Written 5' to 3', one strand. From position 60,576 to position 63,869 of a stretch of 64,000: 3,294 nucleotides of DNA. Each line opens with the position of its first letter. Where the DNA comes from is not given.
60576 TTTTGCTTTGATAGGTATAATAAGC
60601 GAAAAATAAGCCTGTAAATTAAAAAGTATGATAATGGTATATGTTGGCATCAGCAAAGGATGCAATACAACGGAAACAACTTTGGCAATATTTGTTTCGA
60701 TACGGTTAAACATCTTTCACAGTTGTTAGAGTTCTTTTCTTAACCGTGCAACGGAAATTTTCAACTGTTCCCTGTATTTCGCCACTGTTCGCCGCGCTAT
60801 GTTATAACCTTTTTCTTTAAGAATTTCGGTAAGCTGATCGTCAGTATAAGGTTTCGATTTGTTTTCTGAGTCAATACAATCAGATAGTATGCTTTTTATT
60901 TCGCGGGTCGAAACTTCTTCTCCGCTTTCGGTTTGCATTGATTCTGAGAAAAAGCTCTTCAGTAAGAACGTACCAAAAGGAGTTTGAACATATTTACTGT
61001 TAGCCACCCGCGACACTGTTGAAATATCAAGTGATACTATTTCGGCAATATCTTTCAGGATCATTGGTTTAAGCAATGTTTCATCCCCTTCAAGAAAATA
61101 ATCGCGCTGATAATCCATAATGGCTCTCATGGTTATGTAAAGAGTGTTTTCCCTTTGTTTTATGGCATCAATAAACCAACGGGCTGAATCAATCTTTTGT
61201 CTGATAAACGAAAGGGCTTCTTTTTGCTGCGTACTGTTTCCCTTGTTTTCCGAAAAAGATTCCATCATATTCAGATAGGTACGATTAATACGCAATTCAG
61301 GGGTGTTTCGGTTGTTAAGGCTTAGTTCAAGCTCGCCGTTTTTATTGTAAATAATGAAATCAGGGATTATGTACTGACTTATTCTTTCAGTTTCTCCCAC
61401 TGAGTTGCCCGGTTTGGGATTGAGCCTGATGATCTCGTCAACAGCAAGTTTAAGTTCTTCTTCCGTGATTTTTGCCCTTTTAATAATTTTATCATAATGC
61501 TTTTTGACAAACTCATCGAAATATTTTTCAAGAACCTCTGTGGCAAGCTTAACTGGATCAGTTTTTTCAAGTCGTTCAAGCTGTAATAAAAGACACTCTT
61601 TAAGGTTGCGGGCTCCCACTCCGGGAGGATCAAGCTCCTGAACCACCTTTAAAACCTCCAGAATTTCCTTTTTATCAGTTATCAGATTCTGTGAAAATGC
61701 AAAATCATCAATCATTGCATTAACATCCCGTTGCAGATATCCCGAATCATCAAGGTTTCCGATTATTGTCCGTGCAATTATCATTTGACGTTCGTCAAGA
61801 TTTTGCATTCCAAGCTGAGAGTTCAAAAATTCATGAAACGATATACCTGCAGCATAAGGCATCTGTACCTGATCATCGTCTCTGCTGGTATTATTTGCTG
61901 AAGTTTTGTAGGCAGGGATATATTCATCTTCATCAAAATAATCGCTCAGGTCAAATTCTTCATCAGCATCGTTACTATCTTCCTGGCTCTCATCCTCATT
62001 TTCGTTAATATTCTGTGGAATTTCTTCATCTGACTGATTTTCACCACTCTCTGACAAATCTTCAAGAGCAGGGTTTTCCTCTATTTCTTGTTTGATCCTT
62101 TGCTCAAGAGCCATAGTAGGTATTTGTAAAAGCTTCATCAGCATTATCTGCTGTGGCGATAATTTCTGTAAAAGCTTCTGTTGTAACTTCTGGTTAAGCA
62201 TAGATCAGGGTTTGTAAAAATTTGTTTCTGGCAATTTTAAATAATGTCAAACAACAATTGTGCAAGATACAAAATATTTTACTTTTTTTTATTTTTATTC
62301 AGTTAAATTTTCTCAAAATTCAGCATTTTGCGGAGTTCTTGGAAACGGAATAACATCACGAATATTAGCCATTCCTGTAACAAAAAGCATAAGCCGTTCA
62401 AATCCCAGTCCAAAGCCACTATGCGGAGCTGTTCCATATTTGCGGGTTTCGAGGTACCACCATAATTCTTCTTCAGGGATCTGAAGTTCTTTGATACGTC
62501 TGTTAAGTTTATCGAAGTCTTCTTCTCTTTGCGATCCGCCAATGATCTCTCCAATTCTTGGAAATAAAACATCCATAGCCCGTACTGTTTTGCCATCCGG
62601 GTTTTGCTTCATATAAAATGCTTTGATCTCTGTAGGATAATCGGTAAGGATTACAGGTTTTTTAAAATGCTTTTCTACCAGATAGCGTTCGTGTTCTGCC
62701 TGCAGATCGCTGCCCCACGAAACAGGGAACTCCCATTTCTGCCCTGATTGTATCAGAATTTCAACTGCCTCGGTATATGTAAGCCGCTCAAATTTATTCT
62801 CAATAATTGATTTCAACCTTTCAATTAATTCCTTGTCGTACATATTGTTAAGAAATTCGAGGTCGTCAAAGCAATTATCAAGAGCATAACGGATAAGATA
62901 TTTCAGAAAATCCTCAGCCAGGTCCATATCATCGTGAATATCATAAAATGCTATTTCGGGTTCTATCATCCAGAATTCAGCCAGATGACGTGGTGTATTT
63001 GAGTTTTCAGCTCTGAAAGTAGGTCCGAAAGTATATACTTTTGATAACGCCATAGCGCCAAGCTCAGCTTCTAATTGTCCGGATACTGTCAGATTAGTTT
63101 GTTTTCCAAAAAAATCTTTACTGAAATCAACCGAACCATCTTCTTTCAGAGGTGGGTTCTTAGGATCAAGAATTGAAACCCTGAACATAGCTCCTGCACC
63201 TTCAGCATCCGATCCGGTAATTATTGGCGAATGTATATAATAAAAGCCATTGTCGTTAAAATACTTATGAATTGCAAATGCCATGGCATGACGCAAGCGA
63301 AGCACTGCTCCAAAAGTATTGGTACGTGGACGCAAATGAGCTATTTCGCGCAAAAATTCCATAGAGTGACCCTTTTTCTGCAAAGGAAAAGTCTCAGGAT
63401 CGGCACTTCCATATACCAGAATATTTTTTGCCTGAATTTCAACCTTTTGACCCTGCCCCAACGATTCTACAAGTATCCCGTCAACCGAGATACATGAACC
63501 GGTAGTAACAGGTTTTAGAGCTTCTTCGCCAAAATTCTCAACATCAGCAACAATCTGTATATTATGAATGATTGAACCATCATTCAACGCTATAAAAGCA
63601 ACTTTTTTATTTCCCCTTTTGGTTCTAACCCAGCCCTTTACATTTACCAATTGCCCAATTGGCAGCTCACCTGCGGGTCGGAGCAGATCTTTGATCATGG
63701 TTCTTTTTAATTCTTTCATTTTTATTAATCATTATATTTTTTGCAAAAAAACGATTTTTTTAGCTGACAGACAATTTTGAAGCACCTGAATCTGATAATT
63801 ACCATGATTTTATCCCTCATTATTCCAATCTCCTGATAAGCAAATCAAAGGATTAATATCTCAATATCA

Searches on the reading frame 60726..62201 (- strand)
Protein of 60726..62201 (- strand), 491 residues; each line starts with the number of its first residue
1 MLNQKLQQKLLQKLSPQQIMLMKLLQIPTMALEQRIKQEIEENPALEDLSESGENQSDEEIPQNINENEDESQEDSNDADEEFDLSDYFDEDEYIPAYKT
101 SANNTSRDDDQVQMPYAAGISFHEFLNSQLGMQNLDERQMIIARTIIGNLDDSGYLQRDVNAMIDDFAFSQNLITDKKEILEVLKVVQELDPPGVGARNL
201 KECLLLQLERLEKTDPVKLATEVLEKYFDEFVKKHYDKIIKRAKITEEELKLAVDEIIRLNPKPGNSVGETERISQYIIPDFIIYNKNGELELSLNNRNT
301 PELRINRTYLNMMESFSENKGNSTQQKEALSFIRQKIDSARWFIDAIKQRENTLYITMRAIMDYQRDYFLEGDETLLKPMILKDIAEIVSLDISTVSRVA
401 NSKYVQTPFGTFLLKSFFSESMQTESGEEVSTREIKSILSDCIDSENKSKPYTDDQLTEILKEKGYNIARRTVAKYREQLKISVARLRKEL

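Call 9: search_protein_families(library=pfam, proteins=[window:60726-62201:-], max_evalue=0.001)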
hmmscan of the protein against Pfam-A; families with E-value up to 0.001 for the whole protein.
window:60726-62201:- (491 aa): 3 families
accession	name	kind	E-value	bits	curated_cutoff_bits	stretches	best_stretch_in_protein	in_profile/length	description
PF04963.19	Sigma54_CBD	-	1.2e-57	195.1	22.9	1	118-309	8-185/185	Sigma-54 factor, core binding domain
PF04552.19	Sigma54_DBD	-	2.5e-51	174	22.8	1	332-489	3-159/160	Sigma-54, DNA binding domain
PF00309.25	Sigma54_AID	-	2e-12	47.2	23.8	1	3-47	1-45/46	Sigma-54 factor, Activator interacting domain (AID)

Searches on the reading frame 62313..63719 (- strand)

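Call 9: search_protein_families(library=pfam, proteins=[window:62313-63719:-], max_evalue=0.001)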
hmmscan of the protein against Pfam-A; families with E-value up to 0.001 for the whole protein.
window:62313-63719:- (468 aa): 2 families
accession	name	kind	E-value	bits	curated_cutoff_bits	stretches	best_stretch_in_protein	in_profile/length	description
PF00152.25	tRNA-synt_2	-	1.8e-64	218.1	25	1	123-462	5-307/308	tRNA synthetases class II (D, K and N)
PF01336.31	tRNA_anti-codon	-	1.7e-12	47.5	27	1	25-101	1-73/75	OB-fold nucleic acid binding domain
